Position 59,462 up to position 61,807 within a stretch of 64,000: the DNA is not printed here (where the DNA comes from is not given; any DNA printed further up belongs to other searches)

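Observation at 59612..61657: Tandem universal-stress-protein domains fused to a GpgS/MpgS-type glycosyltransferase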

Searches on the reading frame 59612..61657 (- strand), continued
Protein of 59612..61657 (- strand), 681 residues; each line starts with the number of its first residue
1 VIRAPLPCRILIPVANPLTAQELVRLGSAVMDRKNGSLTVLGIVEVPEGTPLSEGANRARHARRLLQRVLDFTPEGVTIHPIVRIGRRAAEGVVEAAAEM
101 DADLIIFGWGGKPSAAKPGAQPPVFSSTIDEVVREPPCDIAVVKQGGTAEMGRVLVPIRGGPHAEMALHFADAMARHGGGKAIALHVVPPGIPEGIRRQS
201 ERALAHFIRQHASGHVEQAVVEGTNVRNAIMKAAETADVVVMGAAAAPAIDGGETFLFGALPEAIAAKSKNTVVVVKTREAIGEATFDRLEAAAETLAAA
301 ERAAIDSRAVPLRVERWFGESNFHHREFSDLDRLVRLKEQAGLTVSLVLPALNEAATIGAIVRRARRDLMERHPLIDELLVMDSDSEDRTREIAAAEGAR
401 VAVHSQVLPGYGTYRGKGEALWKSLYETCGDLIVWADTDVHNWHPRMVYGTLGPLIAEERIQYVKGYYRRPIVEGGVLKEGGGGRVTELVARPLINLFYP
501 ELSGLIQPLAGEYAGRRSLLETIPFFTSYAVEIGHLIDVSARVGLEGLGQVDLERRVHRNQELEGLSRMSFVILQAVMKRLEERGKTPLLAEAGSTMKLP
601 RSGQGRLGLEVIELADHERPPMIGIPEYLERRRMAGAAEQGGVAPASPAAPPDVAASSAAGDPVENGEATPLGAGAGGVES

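Call 48: fold_search(model_id=the predicted structure, library=pdb)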
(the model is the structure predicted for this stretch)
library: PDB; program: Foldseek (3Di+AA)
matches with E <= 10: 1619; with E <= 0.001: 162
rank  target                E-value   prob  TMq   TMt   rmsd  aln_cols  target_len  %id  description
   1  3f1y_C                5.7e-31  1.00  0.43  0.91   1.8       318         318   43  Mannosyl-3-phosphoglycerate synthase from Rubrobacter xylanophilus (released 2009-11-03)
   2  3kia_A                1.3e-30  1.00  0.43  0.93   1.7       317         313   43  Crystal structure of mannosyl-3-phosphoglycerate synthase from Rubrobacter xylanophilus (released 2010-11-03)
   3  3o3p_B                2.3e-30  1.00  0.43  0.92   1.8       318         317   43  Crystal structure of R. xylanophilus MpgS in complex with GDP-Mannose (released 2010-11-03)
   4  3kia_C                8.2e-30  1.00  0.43  0.93   1.7       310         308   43  Crystal structure of mannosyl-3-phosphoglycerate synthase from Rubrobacter xylanophilus (released 2010-11-03)
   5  3f1y_A                1.0e-29  1.00  0.43  0.92   1.8       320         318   43  Mannosyl-3-phosphoglycerate synthase from Rubrobacter xylanophilus (released 2009-11-03)
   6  7pe4                  7.0e-26  1.00  0.41  0.88   2.4       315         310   41  Crystal structure of Mycobacterium hassiacum glucosyl-3-phosphoglycerate synthase at pH 5.5 in complex with UDP-glucose (released 2023-02-22)
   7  7pho_A                1.0e-25  1.00  0.41  0.90   2.7       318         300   40  Crystal structure of Mycobacterium hassiacum glucosyl-3-phosphoglycerate synthase at pH 7.1 in complex with 4-hydroxyb (released 2023-03-01)
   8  7pho_B                2.4e-25  1.00  0.41  0.88   3.4       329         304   39  Crystal structure of Mycobacterium hassiacum glucosyl-3-phosphoglycerate synthase at pH 7.1 in complex with 4-hydroxyb (released 2023-03-01)
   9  5jsx                  5.3e-25  1.00  0.39  0.91   2.3       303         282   40  Crystal structure of glucosyl-3-phosphoglycerate synthase from Mycobacterium tuberculosis in complex with Mn2+ and uridi (released 2017-05-24)
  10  7pdo                  5.9e-25  1.00  0.40  0.88   2.5       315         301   40  Crystal structure of Mycobacterium hassiacum glucosyl-3-phosphoglycerate synthase at pH 5.5 in complex with UDP (released 2023-02-15)
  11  4y6n                  6.5e-25  1.00  0.37  0.86   2.7       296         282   41  Crystal structure of glucosyl-3-phosphoglycerate synthase from Mycobacterium tuberculosis in complex with Mn2+, uridine- (released 2015-07-15)
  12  7qoq_A                6.9e-25  1.00  0.40  0.87   3.0       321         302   40  Crystal structure of Mycobacterium hassiacum glucosyl-3-phosphoglycerate synthase at pH 8.5 in complex with UMP and Ma (released 2023-01-18)
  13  5jqx_A                1.0e-24  1.00  0.39  0.91   2.4       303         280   40  Crystal structure of glucosyl-3-phosphoglycerate synthase from Mycobacterium tuberculosis in complex with phosphoglyce (released 2017-05-24)
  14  7pd5                  1.0e-24  1.00  0.40  0.88   2.3       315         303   40  Crystal structure of Mycobacterium hassiacum glucosyl-3-phosphoglycerate synthase at pH 5.5 in complex with 4-aminobenzo (released 2023-02-15)
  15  7p8g                  1.0e-24  1.00  0.40  0.86   2.9       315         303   41  Crystal structure of Mycobacterium hassiacum glucosyl-3-phosphoglycerate synthase at pH 5.5 - apo form (released 2023-01-25)
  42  3cis_A                1.5e-11  1.00  0.31  0.66   5.0       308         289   20  The Crystal Structure of Rv2623 from Mycobacterium tuberculosis (released 2009-03-17)
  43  3cis_C                2.0e-11  1.00  0.31  0.66   5.0       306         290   19  The Crystal Structure of Rv2623 from Mycobacterium tuberculosis (released 2009-03-17)
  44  3cis_B                2.2e-11  1.00  0.31  0.66   4.8       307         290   20  The Crystal Structure of Rv2623 from Mycobacterium tuberculosis (released 2009-03-17)
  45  3cis_H                2.6e-11  1.00  0.31  0.67   4.7       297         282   20  The Crystal Structure of Rv2623 from Mycobacterium tuberculosis (released 2009-03-17)
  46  4r2k                  2.6e-11  1.00  0.30  0.58   6.7       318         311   15  Crystal structure of H119A mutant of YdaA (Universal Stress Protein E) from Salmonella typhimurium (released 2015-02-04)
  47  3cis_G                3.2e-11  1.00  0.31  0.66   4.8       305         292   19  The Crystal Structure of Rv2623 from Mycobacterium tuberculosis (released 2009-03-17)
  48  3cis_E                3.8e-11  1.00  0.31  0.66   4.9       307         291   20  The Crystal Structure of Rv2623 from Mycobacterium tuberculosis (released 2009-03-17)
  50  3cis_F                8.8e-11  1.00  0.31  0.68   4.8       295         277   21  The Crystal Structure of Rv2623 from Mycobacterium tuberculosis (released 2009-03-17)
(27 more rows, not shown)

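Call 55: list_cluster_members(proteins=[P0263, P0167, P0258, P0268, P0220, P0232, P0197, P0157, P0194, P0127])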
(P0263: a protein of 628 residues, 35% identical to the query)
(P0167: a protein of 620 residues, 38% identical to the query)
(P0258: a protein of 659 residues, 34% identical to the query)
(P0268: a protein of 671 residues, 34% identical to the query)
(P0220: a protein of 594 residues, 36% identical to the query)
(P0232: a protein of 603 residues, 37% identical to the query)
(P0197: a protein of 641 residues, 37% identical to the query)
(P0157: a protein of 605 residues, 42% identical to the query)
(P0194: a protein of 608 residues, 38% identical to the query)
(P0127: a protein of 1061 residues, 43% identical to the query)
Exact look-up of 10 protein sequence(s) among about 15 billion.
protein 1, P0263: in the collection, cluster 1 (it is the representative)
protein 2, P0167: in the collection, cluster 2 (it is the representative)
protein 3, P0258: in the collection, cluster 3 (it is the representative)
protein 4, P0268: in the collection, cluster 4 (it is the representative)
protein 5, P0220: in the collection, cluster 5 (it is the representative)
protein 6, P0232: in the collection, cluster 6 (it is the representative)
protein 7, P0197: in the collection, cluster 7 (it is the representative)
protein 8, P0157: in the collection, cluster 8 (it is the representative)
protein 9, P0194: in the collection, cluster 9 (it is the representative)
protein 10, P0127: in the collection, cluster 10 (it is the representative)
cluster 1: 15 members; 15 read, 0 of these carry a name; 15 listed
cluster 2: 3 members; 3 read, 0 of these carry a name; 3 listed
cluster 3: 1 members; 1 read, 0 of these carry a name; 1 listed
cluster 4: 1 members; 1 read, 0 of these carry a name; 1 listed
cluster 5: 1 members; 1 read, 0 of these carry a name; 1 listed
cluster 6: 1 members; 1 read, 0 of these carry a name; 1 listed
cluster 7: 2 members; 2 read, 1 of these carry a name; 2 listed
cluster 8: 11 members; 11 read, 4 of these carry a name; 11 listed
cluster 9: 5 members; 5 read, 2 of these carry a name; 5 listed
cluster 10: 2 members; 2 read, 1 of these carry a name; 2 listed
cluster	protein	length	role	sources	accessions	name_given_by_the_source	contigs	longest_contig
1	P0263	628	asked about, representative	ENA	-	-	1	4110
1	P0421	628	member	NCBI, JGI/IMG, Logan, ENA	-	-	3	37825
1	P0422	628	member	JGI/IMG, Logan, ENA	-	-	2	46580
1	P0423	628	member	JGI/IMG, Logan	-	-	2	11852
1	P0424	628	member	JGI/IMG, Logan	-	-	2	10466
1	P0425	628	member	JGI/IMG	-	-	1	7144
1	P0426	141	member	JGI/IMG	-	-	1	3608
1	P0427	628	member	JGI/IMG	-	-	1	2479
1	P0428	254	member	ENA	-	-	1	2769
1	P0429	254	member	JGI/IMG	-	-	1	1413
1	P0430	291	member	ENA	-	-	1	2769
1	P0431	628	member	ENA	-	-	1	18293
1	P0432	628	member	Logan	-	-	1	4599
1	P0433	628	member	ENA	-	-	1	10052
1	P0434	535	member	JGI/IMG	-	-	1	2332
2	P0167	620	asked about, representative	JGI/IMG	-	-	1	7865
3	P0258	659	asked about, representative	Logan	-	-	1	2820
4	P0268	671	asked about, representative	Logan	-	-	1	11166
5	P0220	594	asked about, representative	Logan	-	-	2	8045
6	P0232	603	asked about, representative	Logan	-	-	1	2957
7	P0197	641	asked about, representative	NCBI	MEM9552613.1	MAG: glycosyltransferase [Acidobacteriota bacterium]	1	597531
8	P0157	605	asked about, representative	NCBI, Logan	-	-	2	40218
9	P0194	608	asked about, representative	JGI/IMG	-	-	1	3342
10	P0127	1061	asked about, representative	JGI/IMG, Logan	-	glycosyltransferase involved in cell wall biosynthesis/nucleotide-binding universal ...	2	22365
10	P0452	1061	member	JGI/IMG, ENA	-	-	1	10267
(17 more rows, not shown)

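Call 56: find_encoding_contigs(protein=P0161, flank=7000, max_places=2)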
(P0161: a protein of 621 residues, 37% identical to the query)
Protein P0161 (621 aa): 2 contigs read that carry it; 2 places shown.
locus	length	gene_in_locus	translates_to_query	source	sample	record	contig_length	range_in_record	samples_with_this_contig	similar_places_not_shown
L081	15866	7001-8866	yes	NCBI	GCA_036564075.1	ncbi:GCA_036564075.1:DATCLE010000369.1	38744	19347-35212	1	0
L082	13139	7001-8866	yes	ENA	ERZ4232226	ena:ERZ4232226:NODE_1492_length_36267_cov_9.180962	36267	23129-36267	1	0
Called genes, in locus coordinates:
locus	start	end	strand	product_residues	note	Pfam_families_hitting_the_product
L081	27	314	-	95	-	PF02686:GatC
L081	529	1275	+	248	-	PF01209:Ubie_methyltran (weak), PF13489:Methyltransf_23, PF13847:Methyltransf_31, PF08241:Methyltransf_11, PF08242:Methyltransf_12, PF13649:Methyltransf_25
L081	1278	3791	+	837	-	-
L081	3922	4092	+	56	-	-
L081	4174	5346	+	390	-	PF01656:CbiA (faint), PF02374:ArsA_ATPase, PF13614:AAA_31 (weak), PF17886:ArsA_HSP20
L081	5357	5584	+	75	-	PF27253:AF_1253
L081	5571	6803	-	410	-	-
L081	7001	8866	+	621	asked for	PF00582:Usp (faint)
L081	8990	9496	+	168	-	PF06271:RDD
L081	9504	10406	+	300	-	-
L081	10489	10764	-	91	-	-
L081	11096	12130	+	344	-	PF02790:COX2_TM (weak), PF00116:COX2, PF00034:Cytochrom_C, PF13442:Cytochrome_CBB3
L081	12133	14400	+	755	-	PF00115:COX1, PF00510:COX3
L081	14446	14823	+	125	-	-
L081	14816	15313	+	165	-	PF00355:Rieske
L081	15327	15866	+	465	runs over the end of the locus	PF00033:Cytochrome_B, PF13631:Cytochrom_B_N_2, PF00032:Cytochrom_B_C (weak), PF00034:Cytochrom_C, PF13442:Cytochrome_CBB3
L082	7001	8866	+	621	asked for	PF00582:Usp (faint)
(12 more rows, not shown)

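Call 57: find_encoding_contigs(protein=P0197, flank=7000, max_places=2)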
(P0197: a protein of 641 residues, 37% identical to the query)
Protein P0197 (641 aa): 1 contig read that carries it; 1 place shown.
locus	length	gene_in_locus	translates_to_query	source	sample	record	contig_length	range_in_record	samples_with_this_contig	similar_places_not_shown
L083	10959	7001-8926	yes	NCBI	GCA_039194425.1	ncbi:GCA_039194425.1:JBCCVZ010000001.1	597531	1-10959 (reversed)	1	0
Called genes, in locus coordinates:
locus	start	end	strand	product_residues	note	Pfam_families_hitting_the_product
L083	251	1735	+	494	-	PF14224:DUF4331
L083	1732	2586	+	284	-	PF10670:DUF4198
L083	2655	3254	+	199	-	PF04542:Sigma70_r2, PF08281:Sigma70_r4_2, PF04545:Sigma70_r4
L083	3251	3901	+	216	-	PF12973:Cupin_7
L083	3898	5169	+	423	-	PF00266:Aminotran_5, PF22580:KYNU_C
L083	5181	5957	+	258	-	-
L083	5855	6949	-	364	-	PF05050:Methyltransf_21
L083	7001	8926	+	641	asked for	PF00582:Usp (faint), PF00535:Glycos_transf_2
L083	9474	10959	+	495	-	PF00578:AhpC-TSA, PF08534:Redoxin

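Call 59: find_encoding_contigs(protein=P0293, flank=7000, max_places=1)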
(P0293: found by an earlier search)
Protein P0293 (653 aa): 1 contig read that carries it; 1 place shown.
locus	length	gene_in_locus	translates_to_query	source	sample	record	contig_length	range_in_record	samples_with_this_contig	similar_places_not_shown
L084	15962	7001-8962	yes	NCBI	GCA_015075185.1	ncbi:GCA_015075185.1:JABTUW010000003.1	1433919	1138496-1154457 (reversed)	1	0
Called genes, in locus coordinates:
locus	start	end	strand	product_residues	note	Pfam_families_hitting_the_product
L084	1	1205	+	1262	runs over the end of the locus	PF13231:PMT_2, PF07691:PA14, PF01436:NHL (faint), PF24684:Vgb_lyase (weak)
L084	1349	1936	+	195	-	PF13302:Acetyltransf_3, PF13420:Acetyltransf_4 (weak), PF00583:Acetyltransf_1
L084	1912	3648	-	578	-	PF00128:Alpha-amylase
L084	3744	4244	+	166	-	PF02870:Methyltransf_1N, PF01035:DNA_binding_1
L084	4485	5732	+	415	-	PF00534:Glycos_transf_1 (weak)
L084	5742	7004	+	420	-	PF13439:Glyco_transf_4, PF00534:Glycos_transf_1, PF13692:Glyco_trans_1_4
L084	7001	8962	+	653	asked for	PF00582:Usp (weak), PF00535:Glycos_transf_2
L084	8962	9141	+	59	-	PF00300:His_Phos_1 (weak)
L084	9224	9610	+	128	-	-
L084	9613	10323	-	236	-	PF01209:Ubie_methyltran, PF13489:Methyltransf_23 (weak), PF13847:Methyltransf_31, PF08241:Methyltransf_11, PF08242:Methyltransf_12 (weak), PF13649:Methyltransf_25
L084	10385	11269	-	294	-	-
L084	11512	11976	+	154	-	PF01986:DUF123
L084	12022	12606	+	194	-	PF02985:HEAT (faint), PF13513:HEAT_EZ (faint), PF03130:HEAT_PBS (faint), PF13646:HEAT_2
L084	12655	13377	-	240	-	-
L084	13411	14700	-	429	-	PF09861:Lar_N, PF21113:LarA_C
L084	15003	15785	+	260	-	PF00121:TIM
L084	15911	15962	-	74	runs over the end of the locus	-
